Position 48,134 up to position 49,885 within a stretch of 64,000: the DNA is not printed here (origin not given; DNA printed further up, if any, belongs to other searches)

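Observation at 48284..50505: DprE1/DprE2-like FAD-oxidase plus SDR pair, translationally coupled, in a non-actinobacterial-looking context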

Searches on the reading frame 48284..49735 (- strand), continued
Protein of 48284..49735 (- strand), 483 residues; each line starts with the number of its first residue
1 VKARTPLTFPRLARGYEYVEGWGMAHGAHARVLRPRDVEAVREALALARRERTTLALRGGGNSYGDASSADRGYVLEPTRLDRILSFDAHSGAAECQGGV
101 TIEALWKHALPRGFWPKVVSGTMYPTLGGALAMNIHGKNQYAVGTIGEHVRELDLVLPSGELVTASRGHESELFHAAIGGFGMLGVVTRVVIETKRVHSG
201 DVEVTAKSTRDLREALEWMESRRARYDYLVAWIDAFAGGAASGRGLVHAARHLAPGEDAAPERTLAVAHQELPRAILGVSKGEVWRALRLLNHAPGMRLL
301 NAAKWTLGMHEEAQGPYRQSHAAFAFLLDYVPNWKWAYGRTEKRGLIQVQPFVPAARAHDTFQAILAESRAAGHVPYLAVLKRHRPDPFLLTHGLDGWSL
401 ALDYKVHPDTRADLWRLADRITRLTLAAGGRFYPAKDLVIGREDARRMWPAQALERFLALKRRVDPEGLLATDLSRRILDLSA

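Call 42: search_protein_families(library=ncbifam, proteins=[L090:8359-9120:+, L091:8212-8961:+, L090:5066-6610:+, L077:5757-6668:-, L078:14574-15497:-, L090:7037-8362:+, L084:9896-11386:+], max_evalue=0.00001)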
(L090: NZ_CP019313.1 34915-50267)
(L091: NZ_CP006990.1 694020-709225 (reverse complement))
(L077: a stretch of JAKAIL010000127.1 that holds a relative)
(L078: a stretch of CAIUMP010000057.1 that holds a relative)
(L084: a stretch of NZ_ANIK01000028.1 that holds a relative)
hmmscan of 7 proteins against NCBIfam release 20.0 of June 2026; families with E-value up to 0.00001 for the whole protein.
L090:8359-9120:+ (253 aa): 166 families (the best 25 are shown)
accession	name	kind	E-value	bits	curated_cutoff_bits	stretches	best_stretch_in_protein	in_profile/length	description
NF005489.0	PRK07102.1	equivalog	5.5e-103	343.8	267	1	12-253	3-243/243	SDR family oxidoreductase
NF053786.1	DcplherypntRedDprE2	equivalog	5.1e-59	199.9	250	1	7-252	5-251/252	decaprenylphospho-beta-D-erythro-pentofuranosid-2-ulose 2-reductase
NF004110.0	PRK05599.1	equivalog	1e-37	130.1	362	1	13-251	3-244/246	SDR family oxidoreductase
NF005437.0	PRK07024.1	equivalog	2.6e-32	112.3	266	1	12-250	6-245/259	SDR family oxidoreductase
NF005878.0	PRK07825.1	subfamily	3.3e-30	105.4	287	1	14-249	13-246/278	short chain dehydrogenase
NF006099.0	PRK08251.1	equivalog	2.1e-26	92.7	253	1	12-251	6-249/250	SDR family oxidoreductase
NF005559.1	PRK07231.1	subfamily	3.7e-24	85.6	215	1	13-199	7-194/249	glucose 1-dehydrogenase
NF047420.2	EF_P_mod_YmfI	equivalog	8e-24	84.7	238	1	14-200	3-187/236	elongation factor P 5-aminopentanone reductase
NF009466.0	PRK12826.1-2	subfamily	8.3e-24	84.4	222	1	14-198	7-194/248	3-oxoacyl-ACP reductase FabG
TIGR01830.1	3oxo_ACP_reduc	equivalog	3.6e-22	79.3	297.75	1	14-200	2-190/239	3-oxoacyl-[acyl-carrier-protein] reductase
NF004778.0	PRK06124.1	equivalog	3.3e-20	72.6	303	1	14-199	15-201/256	SDR family oxidoreductase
NF005854.0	PRK07775.1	equivalog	6.5e-20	71.5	260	1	4-204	4-207/274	SDR family oxidoreductase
NF004197.0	PRK05653.1-1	equivalog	1.7e-19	70.4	332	1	14-198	11-196/249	3-oxoacyl-ACP reductase FabG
NF004198.0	PRK05653.1-3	equivalog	6.1e-19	68.4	296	1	13-199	10-197/248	3-oxoacyl-ACP reductase FabG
NF004825.0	PRK06181.1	equivalog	8.4e-19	67.9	215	1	13-196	9-193/268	SDR family oxidoreductase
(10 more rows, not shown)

L091:8212-8961:+ (249 aa): 159 families (the best 25 are shown)
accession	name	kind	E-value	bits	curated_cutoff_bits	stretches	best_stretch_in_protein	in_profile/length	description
NF005489.0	PRK07102.1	equivalog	4.2e-109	363.8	267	1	6-249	2-243/243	SDR family oxidoreductase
NF053786.1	DcplherypntRedDprE2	equivalog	6.2e-55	186.6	250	1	3-248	6-251/252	decaprenylphospho-beta-D-erythro-pentofuranosid-2-ulose 2-reductase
NF004110.0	PRK05599.1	equivalog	1.1e-35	123.4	362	1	7-247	2-244/246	SDR family oxidoreductase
NF005437.0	PRK07024.1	equivalog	8e-29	100.8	266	1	6-247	5-246/259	SDR family oxidoreductase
NF005878.0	PRK07825.1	subfamily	1.5e-25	90.1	287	1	5-245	9-246/278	short chain dehydrogenase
NF047420.2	EF_P_mod_YmfI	equivalog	1.5e-24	87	238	1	8-194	2-187/236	elongation factor P 5-aminopentanone reductase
NF005559.1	PRK07231.1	subfamily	3.2e-22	79.3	215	1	5-193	4-194/249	glucose 1-dehydrogenase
NF006099.0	PRK08251.1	equivalog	4.9e-22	78.3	253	1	4-247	3-249/250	SDR family oxidoreductase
NF009466.0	PRK12826.1-2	subfamily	2.1e-20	73.2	222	1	6-191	4-193/248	3-oxoacyl-ACP reductase FabG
TIGR01830.1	3oxo_ACP_reduc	equivalog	3.4e-20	72.7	297.75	1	9-193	2-189/239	3-oxoacyl-[acyl-carrier-protein] reductase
NF004825.0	PRK06181.1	equivalog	5.3e-20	71.8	215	1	5-190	6-193/268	SDR family oxidoreductase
NF004779.0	PRK06125.1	subfamily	2.7e-19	69.7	261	1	4-188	6-189/259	short-chain dehydrogenase/reductase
NF005672.0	PRK07454.1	equivalog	4.2e-19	68.7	234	1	5-191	6-194/241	SDR family oxidoreductase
NF006118.0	PRK08264.1-4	subfamily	1.2e-18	67.5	279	1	4-218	4-211/244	SDR family oxidoreductase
NF004514.1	PRK05855.1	equivalog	2.9e-18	65.8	455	1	8-199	316-510/578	SDR family oxidoreductase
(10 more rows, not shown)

L090:5066-6610:+ (514 aa): 8 families
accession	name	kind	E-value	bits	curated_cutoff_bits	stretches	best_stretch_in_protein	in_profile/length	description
NF006088.0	PRK08238.1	equivalog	8.2e-176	585.4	351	1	43-514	8-480/482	UbiA family prenyltransferase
NF008977.0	PRK12324.1-2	equivalog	2.9e-42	145.1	234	1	231-512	6-284/297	decaprenyl-phosphate phosphoribosyltransferase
NF008978.0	PRK12324.1-4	equivalog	9.4e-38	129.9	207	1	227-513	32-318/322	decaprenyl-phosphate phosphoribosyltransferase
NF008976.0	PRK12324.1-1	equivalog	9.1e-27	94.2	474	1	233-434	24-231/306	decaprenyl-phosphate phosphoribosyltransferase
NF009523.0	PRK12884.1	equivalog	3e-14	52.9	269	1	249-395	25-169/279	prenyltransferase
NF009521.0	PRK12882.1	equivalog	2.3e-08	33.6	296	1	246-396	25-173/280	geranylgeranylglycerol-phosphate geranylgeranyltransferase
NF009522.0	PRK12883.1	equivalog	3.5e-08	33.3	353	1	266-402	42-177/279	geranylgeranylglycerol-phosphate geranylgeranyltransferase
NF009514.0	PRK12873.1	equivalog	4.9e-06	26.1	246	1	260-337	48-124/297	4-hydroxybenzoate polyprenyltransferase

L077:5757-6668:- (303 aa): 12 families
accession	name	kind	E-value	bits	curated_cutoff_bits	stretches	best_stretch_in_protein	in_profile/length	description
NF008977.0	PRK12324.1-2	equivalog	3.2e-80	269.7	234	1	7-302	5-289/297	decaprenyl-phosphate phosphoribosyltransferase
NF008978.0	PRK12324.1-4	equivalog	1.4e-62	211.5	207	1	5-302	33-321/322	decaprenyl-phosphate phosphoribosyltransferase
NF006088.0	PRK08238.1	equivalog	1.4e-59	202.1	351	1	4-298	192-478/482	UbiA family prenyltransferase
NF008976.0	PRK12324.1-1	equivalog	3.8e-43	148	474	1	6-301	20-304/306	decaprenyl-phosphate phosphoribosyltransferase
NF009523.0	PRK12884.1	equivalog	2.9e-11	43.1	269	1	6-169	6-166/279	prenyltransferase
TIGR01474.1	ubiA_proteo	equivalog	1.6e-08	34.4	275.45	1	9-148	6-149/282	4-hydroxybenzoate octaprenyltransferase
NF005742.0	PRK07566.1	equivalog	3.3e-07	29.7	313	1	5-168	29-199/315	chlorophyll synthase ChlG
TIGR01473.1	cyoE_ctaB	equivalog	4.2e-07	30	210.3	1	7-168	3-168/281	heme o synthase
TIGR01476.1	chlor_syn_BchG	subfamily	5.5e-07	29.3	212.3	1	7-131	3-132/283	(bacterio)chlorophyll synthase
NF009521.0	PRK12882.1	equivalog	8.1e-07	28.5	296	1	8-140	9-138/280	geranylgeranylglycerol-phosphate geranylgeranyltransferase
TIGR01475.1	ubiA_other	subfamily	1e-06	28.4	180.8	1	21-168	20-164/282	UbiA-like polyprenyltransferase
NF045897.1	SCO3242_trans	equivalog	6.5e-06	25.9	260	1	58-132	50-123/287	SCO3242 family prenyltransferase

L078:14574-15497:- (307 aa): 13 families
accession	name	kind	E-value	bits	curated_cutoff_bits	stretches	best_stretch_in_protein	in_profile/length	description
NF008977.0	PRK12324.1-2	equivalog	2.9e-81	273.1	234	1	17-306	5-289/297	decaprenyl-phosphate phosphoribosyltransferase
NF008978.0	PRK12324.1-4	equivalog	9.3e-67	225.2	207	1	13-305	31-320/322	decaprenyl-phosphate phosphoribosyltransferase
NF006088.0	PRK08238.1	equivalog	1.1e-59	202.4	351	1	12-302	190-478/482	UbiA family prenyltransferase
NF008976.0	PRK12324.1-1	equivalog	2.2e-46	158.7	474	1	15-301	19-300/306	decaprenyl-phosphate phosphoribosyltransferase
NF009523.0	PRK12884.1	equivalog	1.9e-11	43.7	269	1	16-179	6-166/279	prenyltransferase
TIGR01474.1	ubiA_proteo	equivalog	1.6e-08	34.4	275.45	1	10-158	9-149/282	4-hydroxybenzoate octaprenyltransferase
NF005742.0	PRK07566.1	equivalog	1.8e-08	33.9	313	1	8-178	22-199/315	chlorophyll synthase ChlG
TIGR01476.1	chlor_syn_BchG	subfamily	1.5e-07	31.1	212.3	1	17-136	3-124/283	(bacterio)chlorophyll synthase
NF045897.1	SCO3242_trans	equivalog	1.8e-06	27.8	260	1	68-161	50-141/287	SCO3242 family prenyltransferase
TIGR01473.1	cyoE_ctaB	equivalog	2.2e-06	27.7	210.3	1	17-179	3-169/281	heme o synthase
NF009516.0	PRK12875.1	equivalog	4.9e-06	25.8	205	1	47-135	51-140/292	prenyltransferase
NF035940.1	prenyl_rel_EboC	equivalog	5.6e-06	25.9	250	1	67-148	57-136/292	UbiA-like protein EboC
TIGR01475.1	ubiA_other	subfamily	6.4e-06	25.8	180.8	1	30-246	19-227/282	UbiA-like polyprenyltransferase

L090:7037-8362:+ (441 aa): 4 families
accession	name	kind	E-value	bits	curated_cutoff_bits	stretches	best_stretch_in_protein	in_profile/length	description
NF053785.1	DcplphribOxDprE1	equivalog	1.1e-124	417.1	500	1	2-441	3-449/449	decaprenylphosphoryl-beta-D-ribose oxidase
TIGR01678.1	FAD_lactone_ox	subfamily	8.7e-12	44.7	396.8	1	36-173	41-177/438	sugar 1,4-lactone oxidase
TIGR01679.1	bact_FAD_ox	subfamily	1.9e-07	30.3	292.25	1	29-187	29-183/419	FAD-linked oxidoreductase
NF049975.1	2HglutDHaseYdiJ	equivalog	5.8e-07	27.7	1350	1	61-156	107-203/1018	D-2-hydroxyglutarate dehydrogenase YdiJ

L084:9896-11386:+ (496 aa): 10 families
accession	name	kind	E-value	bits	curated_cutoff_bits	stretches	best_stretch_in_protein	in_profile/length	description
NF053785.1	DcplphribOxDprE1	equivalog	1.3e-78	265.2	500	1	35-492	4-447/449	decaprenylphosphoryl-beta-D-ribose oxidase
TIGR01678.1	FAD_lactone_ox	subfamily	3.6e-23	82.2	396.8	1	44-263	11-227/438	sugar 1,4-lactone oxidase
TIGR00387.1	glcD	equivalog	8.6e-16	57.8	567.9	1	49-211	1-170/413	glycolate oxidase subunit GlcD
TIGR01677.1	pln_FAD_oxido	subfamily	1e-14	54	383.1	1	47-245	35-245/560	FAD-dependent oxidoreductase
TIGR01679.1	bact_FAD_ox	subfamily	3.3e-14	52.6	292.25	1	46-244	12-202/419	FAD-linked oxidoreductase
NF049975.1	2HglutDHaseYdiJ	equivalog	1.2e-13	49.8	1350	1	48-190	54-200/1018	D-2-hydroxyglutarate dehydrogenase YdiJ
TIGR01676.1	GLDHase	equivalog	3.7e-11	42.5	458.25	1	35-211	50-225/541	L-galactonolactone dehydrogenase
NF008408.0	PRK11230.1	equivalog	2e-08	33.2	897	1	37-212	45-228/499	glycolate oxidase subunit GlcD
NF008439.0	PRK11282.1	equivalog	5.2e-06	25.5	284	0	64-180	17-134/358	glycolate oxidase subunit GlcE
NF041226.1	BagK_FevA1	equivalog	8e-06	24.5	800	0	56-217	51-212/453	bagremycin/ferroverdin biosynthesis FAD-dependent oxygenase BagK/FevA1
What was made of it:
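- On DprE1 (decaprenylphosphoryl-beta-D-ribose 2'-oxidase): A Leptospira clade member scores 265, and a phosphoribosyltransferase-linked Tateyamaria enzyme scores 417 (call 42).
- On DprE2 / PRK07102 (2'-keto-pentofuranose reductase partner SDR): True Gram-negative partners score 344-364 bits on PRK07102 (call 42).
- A phosphoribosyltransferase link exists in the same clade (call 42).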

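Call 46: search_protein_families(library=pfam, proteins=[L078:11351-13051:-, L078:13041-14570:-, L078:15478-17184:-, L078:17153-18844:-, L078:18892-20649:-, L084:11390-12871:+, L084:12890-14023:+, L084:14636-16264:-, L084:16271-18247:-, L084:8138-8986:+], max_evalue=0.01)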
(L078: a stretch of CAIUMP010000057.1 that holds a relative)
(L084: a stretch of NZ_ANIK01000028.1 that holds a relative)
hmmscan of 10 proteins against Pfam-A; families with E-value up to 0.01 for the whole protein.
L078:11351-13051:- (566 aa): 2 families
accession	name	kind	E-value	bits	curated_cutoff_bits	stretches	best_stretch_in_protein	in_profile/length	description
PF13231.12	PMT_2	-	1.5e-06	28.9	26.1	1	68-208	12-154/160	Dolichyl-phosphate-mannose-protein mannosyltransferase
PF11028.14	TMEM260-like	-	0.0005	20.3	24.2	1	57-188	18-171/179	Protein O-mannosyl-transferase TMEM260-like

L078:13041-14570:- (509 aa): 0 families

L078:15478-17184:- (568 aa): 1 family
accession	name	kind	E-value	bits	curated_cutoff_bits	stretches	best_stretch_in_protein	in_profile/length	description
PF19762.4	DUF6249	-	0.0053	17.2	33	0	239-313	4-76/104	Domain of unknown function (DUF6249)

L078:17153-18844:- (563 aa): 1 family
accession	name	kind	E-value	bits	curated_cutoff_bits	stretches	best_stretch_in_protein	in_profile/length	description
PF10131.15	PTPS_related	-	0.00027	20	26.4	1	86-403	1-305/621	6-pyruvoyl-tetrahydropterin synthase related domain; membrane protein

L078:18892-20649:- (585 aa): 1 family
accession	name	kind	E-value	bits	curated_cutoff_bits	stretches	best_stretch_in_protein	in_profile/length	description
PF01642.28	MM_CoA_mutase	-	3.8e-214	712.4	22.1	1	86-577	24-512/512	Methylmalonyl-CoA mutase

L084:11390-12871:+ (493 aa): 0 families

L084:12890-14023:+ (377 aa): 3 families
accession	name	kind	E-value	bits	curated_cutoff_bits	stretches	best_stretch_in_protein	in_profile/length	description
PF00535.33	Glycos_transf_2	-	4.9e-27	95.4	23.3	1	9-164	3-153/168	Glycosyl transferase family 2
PF10111.15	Glyco_tranf_2_2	-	2.3e-06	27.8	27.3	1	9-98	3-99/276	Glycosyltransferase like family 2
PF13641.12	Glyco_tranf_2_3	-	0.001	19.5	27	1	6-93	3-97/230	Glycosyltransferase like family 2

L084:14636-16264:- (542 aa): 0 families

L084:16271-18247:- (658 aa): 1 family
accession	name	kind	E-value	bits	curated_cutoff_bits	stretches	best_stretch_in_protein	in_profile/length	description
PF04932.20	Wzy_C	-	7.1e-16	58.8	31.7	1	287-439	4-149/149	O-Antigen ligase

L084:8138-8986:+ (282 aa): 3 families
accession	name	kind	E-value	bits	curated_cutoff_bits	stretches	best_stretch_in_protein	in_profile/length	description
PF04377.21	ATE_C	-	9.3e-25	88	25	1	110-230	2-118/122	Arginine-tRNA-protein transferase, C terminus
PF04376.19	ATE_N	-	9.2e-17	61.5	27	1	20-89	2-72/72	Arginine-tRNA-protein transferase, N terminus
PF13480.13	Acetyltransf_6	-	0.0003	21.4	22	1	153-225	76-143/143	Acetyltransferase (GNAT) domain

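Call 49: search_protein_families(library=pfam, proteins=[L053:5236-6288:+, L053:6312-7004:+, L053:6928-8418:+, L053:8470-9219:+, L053:11404-12123:-, L053:12156-13649:-, L053:13769-15532:+, L064:8427-9173:+, L064:7018-8403:-, L075:9315-10838:-], max_evalue=0.01)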
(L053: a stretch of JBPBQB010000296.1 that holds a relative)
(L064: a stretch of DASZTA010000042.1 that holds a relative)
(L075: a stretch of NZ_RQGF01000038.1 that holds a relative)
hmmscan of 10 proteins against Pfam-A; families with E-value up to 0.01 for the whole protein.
L053:5236-6288:+ (350 aa): 14 families
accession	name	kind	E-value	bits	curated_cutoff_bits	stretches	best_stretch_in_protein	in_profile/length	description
PF07719.23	TPR_2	-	5.3e-12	45.3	27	2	66-95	4-33/34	Tetratricopeptide repeat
PF13432.12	TPR_16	-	6.7e-11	42.9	32.7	1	33-97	1-65/65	Tetratricopeptide repeat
PF00515.34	TPR_1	-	1.1e-09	38.1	27.8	1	68-95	6-33/34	Tetratricopeptide repeat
PF13428.12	TPR_14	-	6.8e-09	36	23.5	1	68-106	6-44/44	Tetratricopeptide repeat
PF13431.12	TPR_17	-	9.2e-09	35.3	24.4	1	52-83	2-33/34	Tetratricopeptide repeat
PF13414.12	TPR_11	-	1.1e-08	35.1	26.8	2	70-104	1-35/42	TPR repeat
PF13176.12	TPR_7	-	3.4e-08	33.4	27.9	1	67-96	3-34/36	Tetratricopeptide repeat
PF14559.12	TPR_19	-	1.4e-06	29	25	1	41-97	3-59/68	Tetratricopeptide repeat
PF17874.7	TPR_MalT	-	5.5e-06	26.3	45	0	22-66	73-117/336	MalT-like TPR region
PF13429.12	TPR_15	-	7.1e-05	22.8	26.2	1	5-66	125-183/280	Tetratricopeptide repeat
PF13424.12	TPR_12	-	0.00016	22.2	30.1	1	30-92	4-74/77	Tetratricopeptide repeat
PF13181.12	TPR_8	-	0.00017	21.9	25.7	1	65-95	3-33/34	Tetratricopeptide repeat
PF13174.12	TPR_6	-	0.00094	20.1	26.3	0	69-96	6-33/33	Tetratricopeptide repeat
PF25063.1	ARM_TT21_C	-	0.0068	16.7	35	0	31-93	97-159/209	Tetratricopeptide repeat protein 21 C-terminal ARM domain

L053:6312-7004:+ (230 aa): 4 families
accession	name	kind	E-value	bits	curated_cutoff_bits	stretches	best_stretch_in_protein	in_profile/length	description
PF06971.19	Put_DNA-bind_N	-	1.1e-17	64.3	27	1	24-72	1-49/49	Putative DNA-binding protein N-terminus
PF02629.25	CoA_binding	-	9.3e-17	62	22.3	1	101-197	2-96/97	CoA binding domain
PF01408.29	GFO_IDH_MocA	-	6.2e-05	24.1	24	1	105-193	3-91/120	Oxidoreductase family, NAD-binding Rossmann fold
PF03807.23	F420_oxidored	-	0.0081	17.2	21.6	0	105-184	2-79/94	NADP oxidoreductase coenzyme F420-dependent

L053:6928-8418:+ (496 aa): 2 families
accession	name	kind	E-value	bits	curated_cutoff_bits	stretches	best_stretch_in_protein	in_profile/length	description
PF00206.25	Lyase_1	-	3.9e-100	335.7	27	1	39-369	1-312/312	Lyase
PF10415.14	FumaraseC_C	-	4.9e-17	62.5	32.5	1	435-488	1-54/54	Fumarase C C-terminus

L053:8470-9219:+ (249 aa): 1 family
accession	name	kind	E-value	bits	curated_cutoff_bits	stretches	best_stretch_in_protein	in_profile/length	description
PF06283.17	ThuA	-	3.4e-31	109.6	33.4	1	7-245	1-209/209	Trehalose utilisation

L053:11404-12123:- (239 aa): 12 families
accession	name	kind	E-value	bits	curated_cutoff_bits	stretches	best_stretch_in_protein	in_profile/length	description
PF05103.18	DivIVA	-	2.2e-08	34.5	28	1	145-223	6-83/131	DivIVA protein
PF13428.12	TPR_14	-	3.9e-08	33.6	23.5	1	80-118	4-42/44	Tetratricopeptide repeat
PF07719.23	TPR_2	-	6.9e-08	32.5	27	1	41-72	2-33/34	Tetratricopeptide repeat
PF14559.12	TPR_19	-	9.4e-07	29.5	25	1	51-109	2-57/68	Tetratricopeptide repeat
PF07721.20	TPR_4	-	3.7e-05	24.4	27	0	81-100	5-24/26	Tetratricopeptide repeat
PF13432.12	TPR_16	-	4e-05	24.4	32.7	0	82-116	2-36/65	Tetratricopeptide repeat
PF00515.34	TPR_1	-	0.00013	22.1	27.8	0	41-72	2-33/34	Tetratricopeptide repeat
PF13181.12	TPR_8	-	0.00024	21.5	25.7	0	79-100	3-24/34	Tetratricopeptide repeat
PF13424.12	TPR_12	-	0.00033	21.2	30.1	0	43-100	4-68/77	Tetratricopeptide repeat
PF13374.12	TPR_10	-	0.001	19.4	27.5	0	80-98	5-23/42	Tetratricopeptide repeat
PF13174.12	TPR_6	-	0.0017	19.3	26.3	0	79-109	2-32/33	Tetratricopeptide repeat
PF14073.11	Cep57_CLD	-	0.0025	18.3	28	1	164-215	119-170/178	Centrosome localisation domain of Cep57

L053:12156-13649:- (497 aa): 5 families
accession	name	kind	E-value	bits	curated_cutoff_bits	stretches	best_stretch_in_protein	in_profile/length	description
PF00092.34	VWA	-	2.9e-14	54.1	23.8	1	127-280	16-168/174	von Willebrand factor type A domain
PF13519.12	VWA_2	-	9.3e-11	42.8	27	1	124-224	17-106/107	von Willebrand factor type A domain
PF13768.12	VWA_3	-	2.6e-08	34.5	27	1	130-272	19-154/155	von Willebrand factor type A domain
PF07002.22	Copine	-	0.00017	21.6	27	1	187-254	80-148/218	Copine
PF05762.20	VWA_CoxE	-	0.00045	20.1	26.4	0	183-233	120-168/222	VWA domain containing CoxE-like protein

L053:13769-15532:+ (587 aa): 2 families
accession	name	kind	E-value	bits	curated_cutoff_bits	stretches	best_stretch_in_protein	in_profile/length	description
PF01808.24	AICARFT_IMPCHas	-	5.2e-120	401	25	1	191-520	1-310/311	AICARFT/IMPCHase bienzyme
PF02142.27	MGS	-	2.2e-26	92.3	24.1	1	71-185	1-93/94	MGS-like domain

L064:8427-9173:+ (248 aa): 0 families

L064:7018-8403:- (461 aa): 4 families
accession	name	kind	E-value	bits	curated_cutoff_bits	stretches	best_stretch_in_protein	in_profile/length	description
PF02518.31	HATPase_c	-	1e-21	77.9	26.4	1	352-456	2-110/111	Histidine kinase-, DNA gyrase B-, and HSP90-like ATPase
PF00512.31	HisKA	-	6.7e-11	42.5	26.9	1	251-306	7-62/66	His Kinase A (phospho-acceptor) domain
PF10090.15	HPTransfase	-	2.3e-05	24.5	22.9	1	359-441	35-119/123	Histidine phosphotransferase C-terminal domain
PF13581.12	HATPase_c_2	-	0.0019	18.6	27.4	1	371-424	51-105/127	Histidine kinase-like ATPase domain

L075:9315-10838:- (507 aa): 2 families
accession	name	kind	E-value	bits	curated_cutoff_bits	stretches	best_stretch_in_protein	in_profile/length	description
PF13231.12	PMT_2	-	0.0016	19.1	26.1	1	118-247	22-148/160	Dolichyl-phosphate-mannose-protein mannosyltransferase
PF03901.23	Glyco_transf_22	-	0.0063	16.2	23.8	0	335-399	166-230/414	Alg9-like mannosyltransferase family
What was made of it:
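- Tried and rejected: Armatimonadota neighbours are housekeeping genes: fumarase, ThuA, Rex and PurH (call 49).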
